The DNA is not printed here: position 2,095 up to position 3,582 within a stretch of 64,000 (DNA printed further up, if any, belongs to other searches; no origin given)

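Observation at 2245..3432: Modular paralog family: conserved central domain shared by 2245..3432 and 10940..11722, and an N-terminal motif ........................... shared by 2245..3432 and an internal start in 43934..44947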

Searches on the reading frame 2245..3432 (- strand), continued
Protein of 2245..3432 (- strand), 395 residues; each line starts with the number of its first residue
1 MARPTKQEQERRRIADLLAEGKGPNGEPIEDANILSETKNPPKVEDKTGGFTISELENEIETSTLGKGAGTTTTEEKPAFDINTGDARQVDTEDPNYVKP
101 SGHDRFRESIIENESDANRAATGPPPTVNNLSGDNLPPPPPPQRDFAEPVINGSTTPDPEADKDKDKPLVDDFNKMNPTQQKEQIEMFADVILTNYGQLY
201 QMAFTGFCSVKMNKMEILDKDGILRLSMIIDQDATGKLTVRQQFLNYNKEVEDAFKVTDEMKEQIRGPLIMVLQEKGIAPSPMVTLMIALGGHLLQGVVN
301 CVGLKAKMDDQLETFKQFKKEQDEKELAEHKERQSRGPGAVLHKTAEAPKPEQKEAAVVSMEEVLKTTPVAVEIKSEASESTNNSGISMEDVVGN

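Call 75: find_encoding_contigs(protein=P0020, flank=8000, max_places=2)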
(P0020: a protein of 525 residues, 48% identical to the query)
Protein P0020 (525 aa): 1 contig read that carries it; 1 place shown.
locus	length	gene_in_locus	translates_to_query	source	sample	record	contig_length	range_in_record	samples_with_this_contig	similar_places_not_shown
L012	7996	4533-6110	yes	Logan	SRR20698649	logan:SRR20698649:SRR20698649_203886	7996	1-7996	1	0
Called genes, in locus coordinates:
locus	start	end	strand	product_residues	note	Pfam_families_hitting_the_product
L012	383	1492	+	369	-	-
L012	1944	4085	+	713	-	PF26675:DUF8224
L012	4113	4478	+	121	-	-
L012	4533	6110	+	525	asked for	-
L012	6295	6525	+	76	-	PF00550:PP-binding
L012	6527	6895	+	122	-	-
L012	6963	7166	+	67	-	-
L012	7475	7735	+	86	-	-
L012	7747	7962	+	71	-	-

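Call 76: find_encoding_contigs(protein=P0019, flank=8000, max_places=2)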
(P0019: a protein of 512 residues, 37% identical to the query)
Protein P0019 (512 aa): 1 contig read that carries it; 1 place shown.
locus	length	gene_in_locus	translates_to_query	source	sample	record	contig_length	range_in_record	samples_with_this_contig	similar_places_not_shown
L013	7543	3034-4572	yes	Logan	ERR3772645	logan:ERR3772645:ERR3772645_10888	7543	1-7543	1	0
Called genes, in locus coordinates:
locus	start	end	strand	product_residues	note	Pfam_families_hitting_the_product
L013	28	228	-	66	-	-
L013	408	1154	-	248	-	PF01555:N6_N4_Mtase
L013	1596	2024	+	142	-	PF21841:DUF6900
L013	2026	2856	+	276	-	PF02086:MethyltransfD12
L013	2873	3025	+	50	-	-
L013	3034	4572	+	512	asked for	-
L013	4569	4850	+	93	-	-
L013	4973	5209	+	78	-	PF00550:PP-binding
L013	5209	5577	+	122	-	-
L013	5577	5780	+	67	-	-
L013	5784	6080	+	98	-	-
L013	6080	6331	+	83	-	-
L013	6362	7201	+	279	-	PF01145:Band_7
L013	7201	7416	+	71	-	-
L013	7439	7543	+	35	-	?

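Call 79: find_related_loci(query=A6, collection=viral_contigs, flank=10000)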
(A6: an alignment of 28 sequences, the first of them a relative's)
Query A6 (438 aa) in viral_contigs; peptide patterns used: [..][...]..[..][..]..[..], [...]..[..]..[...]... (x = any residue, [..] = any of these).
47 stretches matched a pattern, but none encodes a relative of the query by tblastn (E <= 1e-3).

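Call 80: find_related_loci(query=A6, collection=metagenome_contigs, flank=10000)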
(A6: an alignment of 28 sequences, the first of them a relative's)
Query A6 (438 aa) in metagenome_contigs; peptide patterns used: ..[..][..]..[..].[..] (x = any residue, [..] = any of these).
262 stretches matched a pattern; 80 encode a relative of the query (tblastn E <= 1e-3); 80 distinct loci.
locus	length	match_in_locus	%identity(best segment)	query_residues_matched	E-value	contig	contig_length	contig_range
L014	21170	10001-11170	37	4-432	3e-63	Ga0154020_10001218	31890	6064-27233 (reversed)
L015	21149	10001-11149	36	108-436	2e-57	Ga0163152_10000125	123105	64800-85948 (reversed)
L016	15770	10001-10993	38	103-432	3e-54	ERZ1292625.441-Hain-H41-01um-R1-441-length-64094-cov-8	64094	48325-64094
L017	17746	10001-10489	52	196-362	2e-53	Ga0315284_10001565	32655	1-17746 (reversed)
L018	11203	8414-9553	34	107-436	1e-52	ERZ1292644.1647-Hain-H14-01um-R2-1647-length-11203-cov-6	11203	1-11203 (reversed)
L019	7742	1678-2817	34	107-436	2e-52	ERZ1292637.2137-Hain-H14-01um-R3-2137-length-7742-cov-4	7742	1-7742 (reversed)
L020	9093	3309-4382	36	27-351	9e-52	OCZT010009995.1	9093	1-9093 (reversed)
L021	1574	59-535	52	196-358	9e-52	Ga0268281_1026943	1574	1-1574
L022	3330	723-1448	38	93-347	7e-46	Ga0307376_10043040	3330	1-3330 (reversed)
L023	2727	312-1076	35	107-351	2e-43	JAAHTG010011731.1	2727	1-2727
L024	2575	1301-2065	35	107-351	2e-43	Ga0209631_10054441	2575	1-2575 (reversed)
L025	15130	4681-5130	46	199-349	8e-43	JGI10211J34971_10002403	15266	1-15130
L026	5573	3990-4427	50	196-341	4e-43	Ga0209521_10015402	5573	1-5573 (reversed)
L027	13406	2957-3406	46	199-349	4e-43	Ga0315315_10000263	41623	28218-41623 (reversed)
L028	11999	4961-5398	50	196-341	4e-43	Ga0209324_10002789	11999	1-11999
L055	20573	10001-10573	40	199-385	3e-38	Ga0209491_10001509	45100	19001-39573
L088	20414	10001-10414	39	196-335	2e-24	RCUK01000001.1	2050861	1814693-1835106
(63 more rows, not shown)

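Call 85: search_protein_families(library=pfam, proteins=[L055:3007-7023:+, L055:8353-8904:+, L055:8904-9371:+, L055:11477-12172:+, L055:12172-12801:+, L055:12798-13475:+, L055:13457-14032:+, L055:14196-14789:+, L088:6889-8709:+, L055:16994-17770:+], max_evalue=0.01)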
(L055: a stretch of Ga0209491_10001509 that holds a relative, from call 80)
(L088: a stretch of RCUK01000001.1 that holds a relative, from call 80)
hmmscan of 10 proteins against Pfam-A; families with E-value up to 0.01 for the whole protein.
L055:3007-7023:+ (1338 aa): 1 family
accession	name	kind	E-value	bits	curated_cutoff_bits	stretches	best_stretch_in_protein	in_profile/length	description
PF07275.16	ArdA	-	5e-10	40.6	27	1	291-416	12-118/155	Antirestriction protein (ArdA)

L055:8353-8904:+ (183 aa): 0 families

L055:8904-9371:+ (155 aa): 1 family
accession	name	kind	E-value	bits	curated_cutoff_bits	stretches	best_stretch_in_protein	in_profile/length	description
PF08299.17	Bac_DnaA_C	-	4.6e-09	36.6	31.5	1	48-104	3-59/69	Bacterial dnaA protein helix-turn-helix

L055:11477-12172:+ (231 aa): 0 families

L055:12172-12801:+ (209 aa): 1 family
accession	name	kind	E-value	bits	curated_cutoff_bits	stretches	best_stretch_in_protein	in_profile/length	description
PF05050.19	Methyltransf_21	-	5.9e-18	66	22.7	1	31-180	2-150/173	Methyltransferase FkbM domain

L055:12798-13475:+ (225 aa): 0 families

L055:13457-14032:+ (191 aa): 1 family
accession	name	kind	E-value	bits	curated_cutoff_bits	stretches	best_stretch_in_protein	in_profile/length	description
PF05711.17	TylF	-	2.2e-16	60.3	23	1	37-191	84-221/264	Macrocin-O-methyltransferase (TylF)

L055:14196-14789:+ (197 aa): 2 families
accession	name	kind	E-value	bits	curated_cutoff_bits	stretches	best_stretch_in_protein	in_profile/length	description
PF00535.33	Glycos_transf_2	-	2.3e-07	31.3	23.3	1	51-106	66-122/168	Glycosyl transferase family 2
PF10111.15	Glyco_tranf_2_2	-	0.009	16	27.3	1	42-90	60-108/276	Glycosyltransferase like family 2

L088:6889-8709:+ (606 aa): 1 family
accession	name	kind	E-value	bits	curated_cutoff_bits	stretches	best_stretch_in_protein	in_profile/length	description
PF21849.1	DUF6908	-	1.9e-07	31.4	27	1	100-222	5-120/123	Domain of unknown function (DUF6908)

L055:16994-17770:+ (258 aa): 0 families

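Call 91: search_protein_families(library=pfam, proteins=[L088:4603-5631:+, L088:5633-6211:+, L088:11716-13059:-, L088:13072-13611:-, L088:17168-19360:-, L088:16368-17171:-, L088:15231-15896:-, L088:3455-4150:-, L088:2735-3397:-, L088:438-1241:-], max_evalue=0.001)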
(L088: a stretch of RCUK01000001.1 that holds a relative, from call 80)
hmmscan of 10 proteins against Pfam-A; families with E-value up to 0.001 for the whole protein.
L088:4603-5631:+ (342 aa): 0 families

L088:5633-6211:+ (192 aa): 0 families

L088:11716-13059:- (447 aa): 0 families

L088:13072-13611:- (179 aa): 0 families

L088:17168-19360:- (730 aa): 5 families
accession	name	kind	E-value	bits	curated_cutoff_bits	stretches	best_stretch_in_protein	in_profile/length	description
PF07715.20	Plug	-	5.6e-19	69.1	23.9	1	120-228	2-106/107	TonB-dependent Receptor Plug Domain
PF00593.30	TonB_dep_Rec_b-barrel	-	2.5e-12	47.9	27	1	298-688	12-435/436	TonB dependent receptor-like, beta-barrel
PF13715.12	CarbopepD_reg_2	-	1.3e-09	38.4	32.2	1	26-111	4-88/88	CarboxypepD_reg-like domain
PF13620.12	CarboxypepD_reg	-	1e-07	32.6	32.3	1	25-85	4-68/82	Carboxypeptidase regulatory-like domain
PF17802.7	SpaA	-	0.00061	20.3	23.1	0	28-70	8-56/91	Prealbumin-like fold domain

L088:16368-17171:- (267 aa): 2 families
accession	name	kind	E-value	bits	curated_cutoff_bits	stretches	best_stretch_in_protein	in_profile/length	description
PF01545.26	Cation_efflux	-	5.9e-19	69.1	26.6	2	151-264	73-191/198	Cation efflux family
PF00403.32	HMA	-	5.2e-05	24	24.8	1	7-61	1-58/62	Heavy-metal-associated domain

L088:15231-15896:- (221 aa): 4 families
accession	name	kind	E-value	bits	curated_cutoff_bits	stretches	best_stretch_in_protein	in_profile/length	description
PF00023.36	Ank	-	5e-15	55.2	21.1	2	158-198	2-32/33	Ankyrin repeat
PF12796.13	Ank_2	-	6.7e-13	49.4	27.3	1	71-154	13-90/90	Ankyrin repeats (3 copies)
PF13637.12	Ank_4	-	3.1e-10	40.5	22.7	0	108-136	15-42/50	Ankyrin repeats (many copies)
PF13606.12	Ank_3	-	3.2e-07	30.5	22.3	0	123-150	1-28/30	Ankyrin repeat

L088:3455-4150:- (231 aa): 0 families

L088:2735-3397:- (220 aa): 0 families

L088:438-1241:- (267 aa): 0 families

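Call 92: search_protein_families(library=phrogs, proteins=[L055:8353-8904:+, L055:11477-12172:+, L055:12798-13475:+, L055:16994-17770:+, L055:14820-15308:+, L055:15350-15982:-, L055:15979-16689:-, L055:17862-18293:+, L055:18293-18775:+, L055:18787-19449:+], max_evalue=0.01)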
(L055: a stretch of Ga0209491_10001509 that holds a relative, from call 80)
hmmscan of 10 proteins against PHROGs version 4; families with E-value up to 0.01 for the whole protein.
L055:8353-8904:+ (183 aa): 0 families

L055:11477-12172:+ (231 aa): 1 family
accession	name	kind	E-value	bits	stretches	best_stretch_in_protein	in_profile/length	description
phrog_14945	-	moron, auxiliary metabolic gene and host takeover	2.8e-09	37.8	1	54-207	41-184/218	glycosyltransferase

L055:12798-13475:+ (225 aa): 0 families

L055:16994-17770:+ (258 aa): 0 families

L055:14820-15308:+ (162 aa): 0 families

L055:15350-15982:- (210 aa): 3 families
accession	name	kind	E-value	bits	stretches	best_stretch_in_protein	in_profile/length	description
phrog_22739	-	moron, auxiliary metabolic gene and host takeover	9.6e-06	25.8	1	5-133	4-121/327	GtrB-like O-antigen conversion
phrog_14775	-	moron, auxiliary metabolic gene and host takeover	0.00012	22.8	1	75-140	41-105/203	glycosyltransferase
phrog_22088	-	unknown function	0.0079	16.2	1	22-143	70-190/377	-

L055:15979-16689:- (236 aa): 2 families
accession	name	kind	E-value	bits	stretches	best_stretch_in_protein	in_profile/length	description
phrog_34859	-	moron, auxiliary metabolic gene and host takeover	0.00013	22.7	1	95-192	66-165/247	glycosyltransferase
phrog_1574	-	unknown function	0.00027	21.7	1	92-199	78-186/240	-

L055:17862-18293:+ (143 aa): 0 families

L055:18293-18775:+ (160 aa): 0 families

L055:18787-19449:+ (220 aa): 0 families
